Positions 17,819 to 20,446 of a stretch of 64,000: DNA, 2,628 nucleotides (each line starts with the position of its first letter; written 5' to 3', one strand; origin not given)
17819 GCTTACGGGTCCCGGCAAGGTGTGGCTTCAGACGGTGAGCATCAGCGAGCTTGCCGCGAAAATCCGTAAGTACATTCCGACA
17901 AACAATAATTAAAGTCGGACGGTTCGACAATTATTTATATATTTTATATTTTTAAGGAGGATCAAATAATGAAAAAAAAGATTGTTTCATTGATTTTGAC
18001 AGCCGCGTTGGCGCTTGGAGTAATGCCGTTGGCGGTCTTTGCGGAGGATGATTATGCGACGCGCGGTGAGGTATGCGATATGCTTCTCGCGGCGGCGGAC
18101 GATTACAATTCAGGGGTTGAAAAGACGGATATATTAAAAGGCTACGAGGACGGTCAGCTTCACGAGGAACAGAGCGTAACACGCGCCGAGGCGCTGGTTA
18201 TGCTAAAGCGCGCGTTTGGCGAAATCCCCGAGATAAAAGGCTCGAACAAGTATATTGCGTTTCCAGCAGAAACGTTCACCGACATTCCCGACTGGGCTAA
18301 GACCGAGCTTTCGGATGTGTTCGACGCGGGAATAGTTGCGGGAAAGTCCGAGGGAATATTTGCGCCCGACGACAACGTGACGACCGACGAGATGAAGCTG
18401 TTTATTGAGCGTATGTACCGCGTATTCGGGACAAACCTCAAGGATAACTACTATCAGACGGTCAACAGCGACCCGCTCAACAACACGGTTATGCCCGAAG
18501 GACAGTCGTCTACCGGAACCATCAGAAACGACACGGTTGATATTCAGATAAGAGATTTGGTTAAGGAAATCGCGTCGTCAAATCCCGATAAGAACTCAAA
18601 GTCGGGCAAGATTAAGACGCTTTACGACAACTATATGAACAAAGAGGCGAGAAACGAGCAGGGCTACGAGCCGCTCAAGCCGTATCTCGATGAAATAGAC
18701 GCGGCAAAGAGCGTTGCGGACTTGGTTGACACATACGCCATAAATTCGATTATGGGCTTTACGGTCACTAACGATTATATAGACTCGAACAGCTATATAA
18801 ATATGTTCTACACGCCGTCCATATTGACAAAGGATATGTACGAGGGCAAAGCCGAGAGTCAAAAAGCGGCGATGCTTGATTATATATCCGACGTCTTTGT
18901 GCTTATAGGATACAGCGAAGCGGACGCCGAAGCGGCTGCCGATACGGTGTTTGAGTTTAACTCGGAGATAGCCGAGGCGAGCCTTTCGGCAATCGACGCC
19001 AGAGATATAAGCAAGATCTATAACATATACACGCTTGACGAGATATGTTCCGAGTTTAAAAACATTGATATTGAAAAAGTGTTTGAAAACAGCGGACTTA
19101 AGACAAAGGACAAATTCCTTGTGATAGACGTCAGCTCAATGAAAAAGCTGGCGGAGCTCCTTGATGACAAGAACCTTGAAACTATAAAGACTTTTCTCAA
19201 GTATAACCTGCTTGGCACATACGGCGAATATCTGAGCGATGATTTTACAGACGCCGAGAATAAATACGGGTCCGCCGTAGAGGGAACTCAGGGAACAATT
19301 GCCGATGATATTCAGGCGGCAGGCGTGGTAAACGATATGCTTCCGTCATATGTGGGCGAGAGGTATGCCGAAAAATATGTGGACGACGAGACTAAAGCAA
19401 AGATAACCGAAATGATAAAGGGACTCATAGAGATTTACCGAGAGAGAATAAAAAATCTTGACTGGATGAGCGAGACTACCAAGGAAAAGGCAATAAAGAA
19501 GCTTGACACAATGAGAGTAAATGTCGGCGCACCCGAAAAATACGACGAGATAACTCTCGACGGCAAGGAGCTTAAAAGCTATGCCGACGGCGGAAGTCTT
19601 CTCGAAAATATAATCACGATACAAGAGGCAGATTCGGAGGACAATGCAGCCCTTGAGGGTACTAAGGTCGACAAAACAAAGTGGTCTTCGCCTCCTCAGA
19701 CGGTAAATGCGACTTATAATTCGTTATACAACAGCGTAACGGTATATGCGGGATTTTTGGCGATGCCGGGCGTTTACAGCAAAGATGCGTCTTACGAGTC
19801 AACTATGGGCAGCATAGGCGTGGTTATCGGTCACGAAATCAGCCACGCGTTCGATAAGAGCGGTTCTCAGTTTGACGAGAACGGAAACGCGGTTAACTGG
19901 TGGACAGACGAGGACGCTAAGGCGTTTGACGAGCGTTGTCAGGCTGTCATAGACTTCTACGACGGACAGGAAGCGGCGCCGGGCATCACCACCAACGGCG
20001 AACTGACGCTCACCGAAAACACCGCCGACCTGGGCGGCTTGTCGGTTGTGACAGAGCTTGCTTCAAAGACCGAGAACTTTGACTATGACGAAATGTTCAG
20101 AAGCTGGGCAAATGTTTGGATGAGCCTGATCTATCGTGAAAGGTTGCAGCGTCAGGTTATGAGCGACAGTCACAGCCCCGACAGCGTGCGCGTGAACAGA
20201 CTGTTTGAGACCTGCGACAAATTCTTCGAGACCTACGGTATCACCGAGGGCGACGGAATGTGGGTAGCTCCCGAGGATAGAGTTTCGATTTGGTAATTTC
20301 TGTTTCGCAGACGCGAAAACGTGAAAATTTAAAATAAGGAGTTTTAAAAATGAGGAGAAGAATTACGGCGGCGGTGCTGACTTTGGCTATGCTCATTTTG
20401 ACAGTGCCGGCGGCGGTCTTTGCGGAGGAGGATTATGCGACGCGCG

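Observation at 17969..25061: Head-to-tail triplication of SLH-tagged M13 metallopeptidases with an exact 2381-bp period and mosaic conservation (homogenised ends, diverged cores)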

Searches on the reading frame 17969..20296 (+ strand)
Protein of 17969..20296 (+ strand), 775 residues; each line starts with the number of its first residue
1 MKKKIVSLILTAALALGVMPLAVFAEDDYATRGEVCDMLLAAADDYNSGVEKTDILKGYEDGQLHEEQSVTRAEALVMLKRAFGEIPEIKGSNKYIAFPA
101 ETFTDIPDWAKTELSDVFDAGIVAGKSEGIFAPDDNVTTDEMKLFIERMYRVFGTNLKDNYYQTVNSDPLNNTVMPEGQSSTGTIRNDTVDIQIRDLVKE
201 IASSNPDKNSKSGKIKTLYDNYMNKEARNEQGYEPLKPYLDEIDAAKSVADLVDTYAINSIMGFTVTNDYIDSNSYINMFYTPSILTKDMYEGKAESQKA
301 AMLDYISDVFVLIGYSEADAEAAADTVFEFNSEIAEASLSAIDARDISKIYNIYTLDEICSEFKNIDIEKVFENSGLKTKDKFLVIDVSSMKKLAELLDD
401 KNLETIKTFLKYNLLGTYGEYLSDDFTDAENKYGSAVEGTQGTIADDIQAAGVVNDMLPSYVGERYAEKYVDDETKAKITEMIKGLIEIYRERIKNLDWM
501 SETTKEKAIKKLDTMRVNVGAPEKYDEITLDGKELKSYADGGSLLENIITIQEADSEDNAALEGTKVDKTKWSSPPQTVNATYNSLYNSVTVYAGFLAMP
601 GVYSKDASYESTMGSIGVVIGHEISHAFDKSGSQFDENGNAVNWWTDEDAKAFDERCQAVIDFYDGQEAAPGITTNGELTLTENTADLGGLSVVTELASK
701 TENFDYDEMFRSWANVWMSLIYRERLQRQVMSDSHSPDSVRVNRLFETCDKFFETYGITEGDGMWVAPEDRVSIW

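Call 6: search_protein_families(library=pfam, proteins=[window:17969-20296:+], max_evalue=0.01)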
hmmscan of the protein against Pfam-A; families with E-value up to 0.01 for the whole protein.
window:17969-20296:+ (775 aa): 3 families
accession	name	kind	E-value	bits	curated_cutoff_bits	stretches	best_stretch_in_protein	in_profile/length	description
PF05649.18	Peptidase_M13_N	-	4.8e-81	273.5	32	1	158-522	2-381/381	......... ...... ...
PF01431.27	Peptidase_M13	-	1.8e-41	142.5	24.5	1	580-772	1-205/205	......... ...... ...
PF00395.25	SLH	-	2.3e-07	31.1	20.8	1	103-138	2-39/44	S-layer homology domain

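Call 12: find_related_loci(query=A1, collection=genome_contigs, flank=10000)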
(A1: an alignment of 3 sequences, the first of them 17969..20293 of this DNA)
Query A1 (775 aa) in genome_contigs; peptide patterns used: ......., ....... (x = any residue, [..] = any of these).
233 stretches matched a pattern; 176 encode a relative of the query (tblastn E <= 1e-3); the best 80 are kept; 77 distinct loci.
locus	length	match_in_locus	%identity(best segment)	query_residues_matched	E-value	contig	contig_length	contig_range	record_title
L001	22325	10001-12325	93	1-775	0e+0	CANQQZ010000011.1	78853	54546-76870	MAG: uncultured Clostridia bacterium isolate Lapin-008__bin65 genome assembly, contig: Lapin-008__NODE_384_length_78853_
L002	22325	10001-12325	96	1-775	0e+0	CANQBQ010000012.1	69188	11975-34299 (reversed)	MAG: uncultured Clostridia bacterium isolate Lapin-004__bin86 genome assembly, contig: Lapin-004__NODE_398_length_69188_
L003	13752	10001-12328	72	1-775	0e+0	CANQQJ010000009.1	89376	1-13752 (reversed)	MAG: uncultured Clostridia bacterium isolate Lapin-012__bin102 genome assembly, contig: Lapin-012__NODE_491_length_89376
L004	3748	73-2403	71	1-775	0e+0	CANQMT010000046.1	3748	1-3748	MAG: uncultured Monoglobus sp. isolate Lapin-012__bin93 genome assembly, contig: Lapin-012__NODE_21790_length_3748_cov_1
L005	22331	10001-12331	71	1-775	0e+0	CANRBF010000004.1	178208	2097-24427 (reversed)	MAG: uncultured Monoglobus sp. isolate Lapin-028__bin81 genome assembly, contig: Lapin-028__NODE_28_length_178208_cov_23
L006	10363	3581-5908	69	1-775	0e+0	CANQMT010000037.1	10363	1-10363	MAG: uncultured Monoglobus sp. isolate Lapin-012__bin93 genome assembly, contig: Lapin-012__NODE_7096_length_10363_cov_1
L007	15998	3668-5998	69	1-775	0e+0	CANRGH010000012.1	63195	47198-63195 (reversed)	MAG: uncultured Monoglobus sp. isolate Lapin-022__bin45 genome assembly, contig: Lapin-022__NODE_436_length_63195_cov_8.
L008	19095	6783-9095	72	6-775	0e+0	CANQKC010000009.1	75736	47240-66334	MAG: uncultured Monoglobus sp. isolate Lapin-030__bin72 genome assembly, contig: Lapin-030__NODE_483_length_75736_cov_11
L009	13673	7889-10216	71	1-775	0e+0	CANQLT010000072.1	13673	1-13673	MAG: uncultured Monoglobus sp. isolate Lapin-014__bin25 genome assembly, contig: Lapin-014__NODE_3824_length_13673_cov_4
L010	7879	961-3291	68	1-775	0e+0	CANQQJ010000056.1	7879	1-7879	MAG: uncultured Clostridia bacterium isolate Lapin-012__bin102 genome assembly, contig: Lapin-012__NODE_9490_length_7879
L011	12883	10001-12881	67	1-775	0e+0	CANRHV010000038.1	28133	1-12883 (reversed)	MAG: uncultured Monoglobus sp. isolate Lapin-022__bin79 genome assembly, contig: Lapin-022__NODE_1600_length_28133_cov_5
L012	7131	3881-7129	67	1-775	0e+0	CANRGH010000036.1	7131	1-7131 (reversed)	MAG: uncultured Monoglobus sp. isolate Lapin-022__bin45 genome assembly, contig: Lapin-022__NODE_10591_length_7131_cov_1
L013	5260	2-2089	67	80-775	0e+0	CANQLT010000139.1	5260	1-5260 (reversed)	MAG: uncultured Monoglobus sp. isolate Lapin-014__bin25 genome assembly, contig: Lapin-014__NODE_14221_length_5260_cov_4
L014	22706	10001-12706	58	1-775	0e+0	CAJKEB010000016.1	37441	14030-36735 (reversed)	MAG TPA_asm: uncultured Clostridiales bacterium isolate ERR1305899-bin.49 genome assembly, contig: NODE_813_length_37441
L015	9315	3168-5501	57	3-775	0e+0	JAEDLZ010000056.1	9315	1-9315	MAG: Clostridiales bacterium isolate MAG253 NODE_7976_length_9315_cov_4.940173, whole genome shotgun sequence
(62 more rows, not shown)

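Call 26: search_solved_structures(query=window:17969-20293:+, max_evalue=0.001, show_alignments=1)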
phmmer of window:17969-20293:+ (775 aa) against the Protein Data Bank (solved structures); distinct sequences matched with E-value up to 0.001: 14.
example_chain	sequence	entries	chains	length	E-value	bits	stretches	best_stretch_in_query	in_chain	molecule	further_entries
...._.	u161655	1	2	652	2.3e-81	277.8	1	192-775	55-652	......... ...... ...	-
9fma_A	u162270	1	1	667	2.7e-75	257.7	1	158-775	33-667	Endopeptidase PepO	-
9kn2_A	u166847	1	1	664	2.8e-75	257.6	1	158-775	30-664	Endopeptidase PepO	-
4iuw_A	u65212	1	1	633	2.1e-63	218.4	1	157-775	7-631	Neutral endopeptidase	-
7k1v_A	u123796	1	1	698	1.3e-62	215.8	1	158-775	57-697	Zinc metalloprotease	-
3zuk_A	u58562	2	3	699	3e-62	214.6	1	158-775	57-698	ENDOPEPTIDASE, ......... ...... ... | Probable zinc metalloprotease Zmp1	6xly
4xbh_A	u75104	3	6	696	4.9e-42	147.7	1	239-775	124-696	Neprilysin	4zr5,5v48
6suk_A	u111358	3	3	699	5.3e-42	147.6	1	170-775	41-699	Neprilysin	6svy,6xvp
5jmy_A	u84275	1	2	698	5.6e-42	147.6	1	170-775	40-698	Neprilysin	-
1dmt_A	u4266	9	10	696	5.6e-42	147.6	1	170-775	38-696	NEUTRAL ENDOPEPTIDASE | Neprilysin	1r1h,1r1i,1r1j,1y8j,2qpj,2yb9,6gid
6sh1_AAA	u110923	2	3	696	1.5e-41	146.1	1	170-775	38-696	Neprilysin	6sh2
4cth_A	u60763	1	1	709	1.1e-40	143.3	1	170-775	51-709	NEPRILYSIN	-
3dwb_A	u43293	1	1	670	4e-38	134.8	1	262-764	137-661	Endothelin-converting enzyme 1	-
6row_A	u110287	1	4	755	1.5e-16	63.5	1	465-775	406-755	Putative zinc metallopeptidase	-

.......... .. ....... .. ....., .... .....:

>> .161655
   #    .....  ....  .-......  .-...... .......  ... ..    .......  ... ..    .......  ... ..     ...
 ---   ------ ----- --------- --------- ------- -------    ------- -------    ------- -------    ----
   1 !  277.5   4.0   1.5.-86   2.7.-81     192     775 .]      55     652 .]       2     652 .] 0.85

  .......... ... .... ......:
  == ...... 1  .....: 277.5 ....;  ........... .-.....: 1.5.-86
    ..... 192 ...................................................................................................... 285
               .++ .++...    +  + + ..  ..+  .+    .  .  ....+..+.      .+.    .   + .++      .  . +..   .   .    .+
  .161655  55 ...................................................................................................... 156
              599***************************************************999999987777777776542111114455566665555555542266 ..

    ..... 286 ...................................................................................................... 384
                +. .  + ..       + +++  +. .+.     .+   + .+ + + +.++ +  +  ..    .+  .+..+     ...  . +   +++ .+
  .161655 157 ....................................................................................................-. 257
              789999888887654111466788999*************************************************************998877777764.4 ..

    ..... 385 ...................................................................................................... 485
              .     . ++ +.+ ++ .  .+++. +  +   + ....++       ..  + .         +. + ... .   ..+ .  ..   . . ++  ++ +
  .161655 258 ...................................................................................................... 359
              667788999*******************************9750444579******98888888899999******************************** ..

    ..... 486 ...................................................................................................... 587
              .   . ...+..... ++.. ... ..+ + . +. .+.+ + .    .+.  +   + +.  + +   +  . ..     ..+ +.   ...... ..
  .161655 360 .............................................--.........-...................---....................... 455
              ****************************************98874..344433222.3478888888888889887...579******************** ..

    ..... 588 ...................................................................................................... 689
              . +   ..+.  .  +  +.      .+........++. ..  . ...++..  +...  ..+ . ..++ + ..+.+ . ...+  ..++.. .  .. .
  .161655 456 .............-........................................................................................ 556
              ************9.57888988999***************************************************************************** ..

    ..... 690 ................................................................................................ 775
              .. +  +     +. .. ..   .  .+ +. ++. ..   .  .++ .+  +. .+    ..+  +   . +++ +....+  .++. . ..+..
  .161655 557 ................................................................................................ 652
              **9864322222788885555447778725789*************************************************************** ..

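Call 49: search_protein_families(library=pfam, proteins=[L005:12380-15379:+, L005:19532-22279:-, L005:1434-2681:+, L005:2712-3914:+, L005:4421-4894:+], max_evalue=0.001)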
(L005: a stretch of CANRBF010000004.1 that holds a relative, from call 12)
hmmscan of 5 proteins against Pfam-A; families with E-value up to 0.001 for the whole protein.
L005:12380-15379:+ (999 aa): 1 family
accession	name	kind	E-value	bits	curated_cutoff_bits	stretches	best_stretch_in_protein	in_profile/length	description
PF00395.25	SLH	-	9.9e-41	137.9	20.8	3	882-923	3-44/44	S-layer homology domain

L005:19532-22279:- (915 aa): 2 families
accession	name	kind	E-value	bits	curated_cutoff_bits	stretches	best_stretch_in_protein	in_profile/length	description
PF11288.14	DUF3089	-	1.8e-50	171.8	23.4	1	638-825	1-207/207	Protein of unknown function (DUF3089)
PF00395.25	SLH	-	3.4e-43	145.8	20.8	3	562-604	2-43/44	S-layer homology domain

L005:1434-2681:+ (415 aa): 2 families
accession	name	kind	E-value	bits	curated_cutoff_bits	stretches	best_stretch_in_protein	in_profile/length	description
PF01256.23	Carb_kinase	-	1.5e-61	208.4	27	1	148-405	1-241/242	NAD(P)H-hydrate dehydratase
PF01648.25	ACPS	-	4.3e-16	59.4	25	1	2-101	2-102/111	4'-phosphopantetheinyl transferase superfamily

L005:2712-3914:+ (400 aa): 2 families
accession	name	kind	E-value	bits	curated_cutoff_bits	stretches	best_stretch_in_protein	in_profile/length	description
PF01168.26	Ala_racemase_N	-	3.9e-72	243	24.1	1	11-238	1-220/220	Alanine racemase, N-terminal domain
PF00842.27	Ala_racemase_C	-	1.8e-50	170.3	25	1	252-380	1-127/127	Alanine racemase, C-terminal domain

L005:4421-4894:+ (157 aa): 0 families

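Call 50: predict_structure(alignment_id=A2)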
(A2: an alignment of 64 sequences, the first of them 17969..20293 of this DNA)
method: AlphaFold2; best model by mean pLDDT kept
length: 775 residues; sequences in the alignment: 64
mean_pLDDT: 92.4   pTM: 0.89
mean pLDDT of the five models: 92.4, 91.7, 91.4, 90.2, 90.3
residues with pLDDT >= 90: 663; 70-90: 84; 50-70: 2; < 50: 26
segments of 3 or more residues with pLDDT < 50: 2-27
pLDDT, mean of each block of 10 residues (from residue 1): 44 32 50 93 83 82 85 94 90 91 89 90 87 93 90 84 94 93 94 98 96 98 97 96 97 90 96 97 94 92 98 98 98 97 94 98 96 95 97 98 98 96 96 94 94 97 97 95 97 96 97 97 94 96 96 96 94 94 96 95 93 97 96 95 95 97 95 94 97 96 97 96 94 93 96 96 91 92
secondary structure, 60 per line:
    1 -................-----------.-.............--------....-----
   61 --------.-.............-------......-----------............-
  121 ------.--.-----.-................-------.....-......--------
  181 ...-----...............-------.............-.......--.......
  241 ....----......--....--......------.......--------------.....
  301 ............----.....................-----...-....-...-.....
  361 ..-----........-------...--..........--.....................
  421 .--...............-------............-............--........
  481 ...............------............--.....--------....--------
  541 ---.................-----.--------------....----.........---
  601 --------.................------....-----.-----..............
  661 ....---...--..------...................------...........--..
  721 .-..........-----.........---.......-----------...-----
elements in order (helices of 4 or more, strands of 3 or more residues): H2-17 H32-43 H52-55 H72-83 H91-96 H108-119 H139-153 H161-165 H167-172 E181-183 H189-203 H211-223 H225-231 H234-244 H249-254 H257-260 E263-268 E275-281 H296-312 H317-337 H347-350 E352-354 H356-362 H368-375 E383-385 H388-397 H400-421 H424-438 H446-457 H459-470 H473-495 H502-513 E516-520 H529-532 H544-560 E581-584 E589-593 H594-597 H609-625 H647-664 E668-670 H681-699 H706-716 E719-721 H723-732 H738-746 H750-756
